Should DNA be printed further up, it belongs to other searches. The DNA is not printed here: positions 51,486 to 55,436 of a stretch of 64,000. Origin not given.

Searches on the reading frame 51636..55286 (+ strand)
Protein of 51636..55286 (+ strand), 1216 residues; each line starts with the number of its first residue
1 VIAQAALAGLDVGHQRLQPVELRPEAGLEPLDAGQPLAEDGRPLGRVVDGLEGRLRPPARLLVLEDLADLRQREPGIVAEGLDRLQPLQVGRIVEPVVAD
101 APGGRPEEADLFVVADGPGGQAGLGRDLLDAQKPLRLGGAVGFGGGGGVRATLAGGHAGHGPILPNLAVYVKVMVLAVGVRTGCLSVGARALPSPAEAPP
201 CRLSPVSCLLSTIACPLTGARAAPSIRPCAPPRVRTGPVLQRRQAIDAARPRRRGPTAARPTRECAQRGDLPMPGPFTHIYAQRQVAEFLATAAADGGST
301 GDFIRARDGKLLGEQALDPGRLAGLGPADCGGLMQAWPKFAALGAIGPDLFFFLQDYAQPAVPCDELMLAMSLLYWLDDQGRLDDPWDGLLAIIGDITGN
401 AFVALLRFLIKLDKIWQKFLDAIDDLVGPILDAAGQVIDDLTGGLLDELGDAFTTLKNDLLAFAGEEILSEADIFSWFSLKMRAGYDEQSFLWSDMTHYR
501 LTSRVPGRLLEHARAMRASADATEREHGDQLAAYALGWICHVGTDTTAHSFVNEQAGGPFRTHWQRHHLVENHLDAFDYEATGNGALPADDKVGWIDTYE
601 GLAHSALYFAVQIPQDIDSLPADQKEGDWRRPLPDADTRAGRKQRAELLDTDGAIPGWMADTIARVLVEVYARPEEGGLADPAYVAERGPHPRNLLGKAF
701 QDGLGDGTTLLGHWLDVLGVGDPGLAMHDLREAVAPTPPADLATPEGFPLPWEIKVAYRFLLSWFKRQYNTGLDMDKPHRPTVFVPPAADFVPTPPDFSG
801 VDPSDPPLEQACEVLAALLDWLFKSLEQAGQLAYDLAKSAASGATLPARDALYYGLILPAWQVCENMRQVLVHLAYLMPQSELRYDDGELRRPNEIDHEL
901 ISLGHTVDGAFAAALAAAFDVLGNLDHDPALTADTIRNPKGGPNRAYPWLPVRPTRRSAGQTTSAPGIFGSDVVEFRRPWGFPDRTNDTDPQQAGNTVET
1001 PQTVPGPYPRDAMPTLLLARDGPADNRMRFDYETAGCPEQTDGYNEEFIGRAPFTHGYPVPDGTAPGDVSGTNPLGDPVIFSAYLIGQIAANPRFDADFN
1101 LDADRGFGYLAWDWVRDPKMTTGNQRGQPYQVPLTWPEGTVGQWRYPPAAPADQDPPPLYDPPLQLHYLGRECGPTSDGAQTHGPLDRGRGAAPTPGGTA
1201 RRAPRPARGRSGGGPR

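Call 5: search_protein_families(library=pfam, proteins=[window:51636-55286:+], max_evalue=0.01)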
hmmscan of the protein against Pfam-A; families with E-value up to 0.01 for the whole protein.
window:51636-55286:+ (1216 aa): 1 family
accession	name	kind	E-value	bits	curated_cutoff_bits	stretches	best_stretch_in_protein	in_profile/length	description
PF00882.24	Zn_dep_PLPC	-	3e-07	31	26.8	1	493-577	45-123/167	Zinc dependent phospholipase C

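Call 6: search_protein_families(library=ncbifam, proteins=[window:51636-55286:+], max_evalue=0.01)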
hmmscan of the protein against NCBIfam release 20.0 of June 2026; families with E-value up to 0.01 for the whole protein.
window:51636-55286:+ (1216 aa): 0 families
